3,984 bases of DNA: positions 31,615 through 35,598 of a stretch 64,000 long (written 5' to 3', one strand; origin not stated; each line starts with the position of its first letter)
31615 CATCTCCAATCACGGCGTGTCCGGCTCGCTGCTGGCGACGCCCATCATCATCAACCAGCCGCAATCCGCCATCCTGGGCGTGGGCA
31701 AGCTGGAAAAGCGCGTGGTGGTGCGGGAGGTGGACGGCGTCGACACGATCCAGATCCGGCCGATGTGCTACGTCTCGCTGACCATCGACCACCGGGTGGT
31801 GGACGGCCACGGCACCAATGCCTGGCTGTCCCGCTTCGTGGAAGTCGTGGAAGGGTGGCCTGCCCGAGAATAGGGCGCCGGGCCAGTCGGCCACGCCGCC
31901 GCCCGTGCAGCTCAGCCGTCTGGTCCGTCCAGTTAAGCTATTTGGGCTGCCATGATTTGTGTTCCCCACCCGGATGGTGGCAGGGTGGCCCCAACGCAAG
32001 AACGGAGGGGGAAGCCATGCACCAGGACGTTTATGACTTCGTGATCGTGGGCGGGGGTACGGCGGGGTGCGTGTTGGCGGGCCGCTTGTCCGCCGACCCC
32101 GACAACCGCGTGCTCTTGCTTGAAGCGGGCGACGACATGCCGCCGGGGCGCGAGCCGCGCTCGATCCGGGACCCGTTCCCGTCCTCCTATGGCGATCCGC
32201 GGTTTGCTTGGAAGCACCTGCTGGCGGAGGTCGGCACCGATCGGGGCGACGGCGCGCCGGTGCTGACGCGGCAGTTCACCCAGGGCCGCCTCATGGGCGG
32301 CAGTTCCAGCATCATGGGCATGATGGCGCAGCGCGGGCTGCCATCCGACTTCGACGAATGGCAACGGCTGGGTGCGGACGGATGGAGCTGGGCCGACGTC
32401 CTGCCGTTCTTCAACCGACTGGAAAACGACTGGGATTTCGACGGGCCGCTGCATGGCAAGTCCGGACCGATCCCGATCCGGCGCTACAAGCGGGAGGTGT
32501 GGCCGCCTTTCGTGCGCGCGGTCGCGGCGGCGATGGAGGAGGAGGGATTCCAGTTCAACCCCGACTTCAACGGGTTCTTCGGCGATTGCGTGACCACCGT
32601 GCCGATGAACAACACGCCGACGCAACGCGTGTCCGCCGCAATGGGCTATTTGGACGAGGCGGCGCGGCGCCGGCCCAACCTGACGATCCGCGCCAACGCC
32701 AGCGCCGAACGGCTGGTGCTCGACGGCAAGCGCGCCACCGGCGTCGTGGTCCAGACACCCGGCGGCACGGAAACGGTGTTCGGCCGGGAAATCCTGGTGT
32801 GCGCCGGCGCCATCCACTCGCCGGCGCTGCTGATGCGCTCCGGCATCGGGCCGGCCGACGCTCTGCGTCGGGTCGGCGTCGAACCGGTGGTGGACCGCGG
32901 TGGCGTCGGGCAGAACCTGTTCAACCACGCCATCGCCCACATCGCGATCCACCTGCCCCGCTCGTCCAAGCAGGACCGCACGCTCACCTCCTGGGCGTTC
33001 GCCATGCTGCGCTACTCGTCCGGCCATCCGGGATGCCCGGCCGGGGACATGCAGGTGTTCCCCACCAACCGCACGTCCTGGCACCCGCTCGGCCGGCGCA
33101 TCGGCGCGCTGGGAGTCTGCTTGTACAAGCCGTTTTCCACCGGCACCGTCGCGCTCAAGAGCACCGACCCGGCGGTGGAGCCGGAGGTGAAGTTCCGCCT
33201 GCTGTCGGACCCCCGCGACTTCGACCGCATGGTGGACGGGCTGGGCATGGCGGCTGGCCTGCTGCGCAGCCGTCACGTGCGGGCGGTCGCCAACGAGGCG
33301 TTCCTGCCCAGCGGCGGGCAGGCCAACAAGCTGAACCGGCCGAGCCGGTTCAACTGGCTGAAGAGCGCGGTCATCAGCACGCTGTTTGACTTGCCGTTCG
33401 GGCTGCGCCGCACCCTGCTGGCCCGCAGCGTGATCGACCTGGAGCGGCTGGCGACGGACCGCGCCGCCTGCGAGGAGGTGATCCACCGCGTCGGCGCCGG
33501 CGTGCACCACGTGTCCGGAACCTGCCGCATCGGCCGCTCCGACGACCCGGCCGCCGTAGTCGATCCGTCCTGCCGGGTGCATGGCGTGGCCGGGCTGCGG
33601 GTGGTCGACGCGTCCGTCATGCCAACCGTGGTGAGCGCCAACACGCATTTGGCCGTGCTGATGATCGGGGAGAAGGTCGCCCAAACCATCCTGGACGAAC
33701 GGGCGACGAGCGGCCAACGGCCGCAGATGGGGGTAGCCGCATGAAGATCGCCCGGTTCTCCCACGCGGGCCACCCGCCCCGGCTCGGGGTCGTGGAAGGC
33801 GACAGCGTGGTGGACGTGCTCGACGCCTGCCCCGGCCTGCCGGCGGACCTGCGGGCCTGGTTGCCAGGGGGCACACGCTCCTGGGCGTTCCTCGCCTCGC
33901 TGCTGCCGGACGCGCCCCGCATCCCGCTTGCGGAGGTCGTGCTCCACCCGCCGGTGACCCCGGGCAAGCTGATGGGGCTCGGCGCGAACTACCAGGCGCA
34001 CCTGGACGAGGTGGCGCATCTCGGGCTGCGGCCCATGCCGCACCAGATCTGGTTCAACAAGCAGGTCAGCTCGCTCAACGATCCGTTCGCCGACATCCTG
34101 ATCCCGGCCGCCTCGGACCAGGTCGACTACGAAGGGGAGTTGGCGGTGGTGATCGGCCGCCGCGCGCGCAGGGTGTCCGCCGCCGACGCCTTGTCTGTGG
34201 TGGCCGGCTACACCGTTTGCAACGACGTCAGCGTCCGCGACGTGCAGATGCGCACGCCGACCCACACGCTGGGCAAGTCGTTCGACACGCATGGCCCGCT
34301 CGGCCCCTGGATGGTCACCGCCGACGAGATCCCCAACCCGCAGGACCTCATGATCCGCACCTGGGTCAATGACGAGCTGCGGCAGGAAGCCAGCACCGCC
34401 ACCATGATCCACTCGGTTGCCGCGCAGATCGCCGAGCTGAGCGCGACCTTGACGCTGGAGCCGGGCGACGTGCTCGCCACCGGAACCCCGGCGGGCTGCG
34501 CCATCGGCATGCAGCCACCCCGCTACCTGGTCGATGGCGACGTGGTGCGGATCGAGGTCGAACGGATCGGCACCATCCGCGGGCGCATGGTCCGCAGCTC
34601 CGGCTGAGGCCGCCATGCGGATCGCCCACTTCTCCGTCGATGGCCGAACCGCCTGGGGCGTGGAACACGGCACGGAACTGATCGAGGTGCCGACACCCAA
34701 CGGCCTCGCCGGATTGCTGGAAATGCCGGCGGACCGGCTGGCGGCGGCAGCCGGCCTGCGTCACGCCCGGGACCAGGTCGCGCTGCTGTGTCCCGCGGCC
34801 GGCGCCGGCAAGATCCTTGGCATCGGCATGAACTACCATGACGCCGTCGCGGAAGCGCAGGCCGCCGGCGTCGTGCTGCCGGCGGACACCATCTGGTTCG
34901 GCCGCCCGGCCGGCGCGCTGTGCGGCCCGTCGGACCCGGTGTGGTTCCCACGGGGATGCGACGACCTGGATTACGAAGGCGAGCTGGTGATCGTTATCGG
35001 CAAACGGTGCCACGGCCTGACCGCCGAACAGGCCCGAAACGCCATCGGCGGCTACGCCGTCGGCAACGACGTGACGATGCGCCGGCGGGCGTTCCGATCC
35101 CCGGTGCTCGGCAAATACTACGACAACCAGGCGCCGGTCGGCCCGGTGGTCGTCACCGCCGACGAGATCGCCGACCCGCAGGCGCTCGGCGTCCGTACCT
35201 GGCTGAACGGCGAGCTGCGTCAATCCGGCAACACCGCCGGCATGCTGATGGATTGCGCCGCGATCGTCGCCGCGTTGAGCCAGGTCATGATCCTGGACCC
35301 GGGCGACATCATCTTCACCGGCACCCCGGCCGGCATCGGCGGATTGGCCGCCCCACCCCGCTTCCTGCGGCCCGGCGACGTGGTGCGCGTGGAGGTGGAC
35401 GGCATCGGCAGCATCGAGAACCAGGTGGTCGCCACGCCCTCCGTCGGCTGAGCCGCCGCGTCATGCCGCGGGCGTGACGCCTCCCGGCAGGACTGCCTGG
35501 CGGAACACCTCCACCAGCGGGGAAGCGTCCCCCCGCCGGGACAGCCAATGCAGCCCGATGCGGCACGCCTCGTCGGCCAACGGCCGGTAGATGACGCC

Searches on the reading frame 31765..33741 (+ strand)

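Call 27: search_protein_families(library=pfam, proteins=[window:31765-33741:+], max_evalue=0.001)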
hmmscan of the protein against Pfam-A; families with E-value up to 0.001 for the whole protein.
window:31765-33741:+ (659 aa): 6 families
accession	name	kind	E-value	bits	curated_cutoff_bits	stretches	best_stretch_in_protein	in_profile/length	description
PF00732.25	GMC_oxred_N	-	2.4e-38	132.6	23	1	90-389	1-217/218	GMC oxidoreductase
PF05199.19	GMC_oxred_C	-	6.7e-32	111.4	24.6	1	456-635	1-139/139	GMC oxidoreductase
PF00890.30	FAD_binding_2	-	4e-07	30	20.4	0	290-352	142-206/414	FAD binding domain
PF05834.18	Lycopene_cycl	-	9e-06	25.4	23.4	1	91-126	1-37/380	Lycopene cyclase protein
PF01266.30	DAO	-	1.8e-05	24.9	27.9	0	91-124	1-33/353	FAD dependent oxidoreductase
PF13450.12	NAD_binding_8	-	0.00041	21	21.9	0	94-124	1-30/68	NAD(P)-binding Rossmann-like domain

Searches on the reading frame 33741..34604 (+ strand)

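Call 27: search_protein_families(library=pfam, proteins=[window:33741-34604:+], max_evalue=0.001)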
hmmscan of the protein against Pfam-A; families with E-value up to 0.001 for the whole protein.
window:33741-34604:+ (288 aa): 2 families
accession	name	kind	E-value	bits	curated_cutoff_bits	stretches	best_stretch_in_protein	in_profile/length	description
PF01557.24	FAA_hydrolase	-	7.6e-70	235.3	23.9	1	77-283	2-213/214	Fumarylacetoacetate (FAA) hydrolase C-terminal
PF10370.14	Rv2993c-like_N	-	3.6e-06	28.2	21.3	1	1-71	1-50/50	Rv2993c-like, N-terminal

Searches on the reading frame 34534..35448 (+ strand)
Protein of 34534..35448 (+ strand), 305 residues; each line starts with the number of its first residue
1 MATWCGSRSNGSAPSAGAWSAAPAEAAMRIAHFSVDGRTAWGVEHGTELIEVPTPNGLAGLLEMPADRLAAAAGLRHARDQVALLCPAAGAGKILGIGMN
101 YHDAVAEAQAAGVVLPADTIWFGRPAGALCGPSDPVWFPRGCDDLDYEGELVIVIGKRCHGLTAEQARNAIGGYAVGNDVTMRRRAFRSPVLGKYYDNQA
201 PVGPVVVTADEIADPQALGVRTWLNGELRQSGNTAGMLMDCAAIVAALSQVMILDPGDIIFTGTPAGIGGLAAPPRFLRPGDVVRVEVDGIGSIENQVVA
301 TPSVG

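Call 27: search_protein_families(library=pfam, proteins=[window:34534-35448:+], max_evalue=0.001)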
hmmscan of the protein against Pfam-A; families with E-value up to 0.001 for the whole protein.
window:34534-35448:+ (305 aa): 1 family
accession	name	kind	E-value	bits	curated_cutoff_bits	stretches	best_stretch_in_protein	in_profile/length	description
PF01557.24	FAA_hydrolase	-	1.9e-62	211.1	23.9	1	93-299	1-214/214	Fumarylacetoacetate (FAA) hydrolase C-terminal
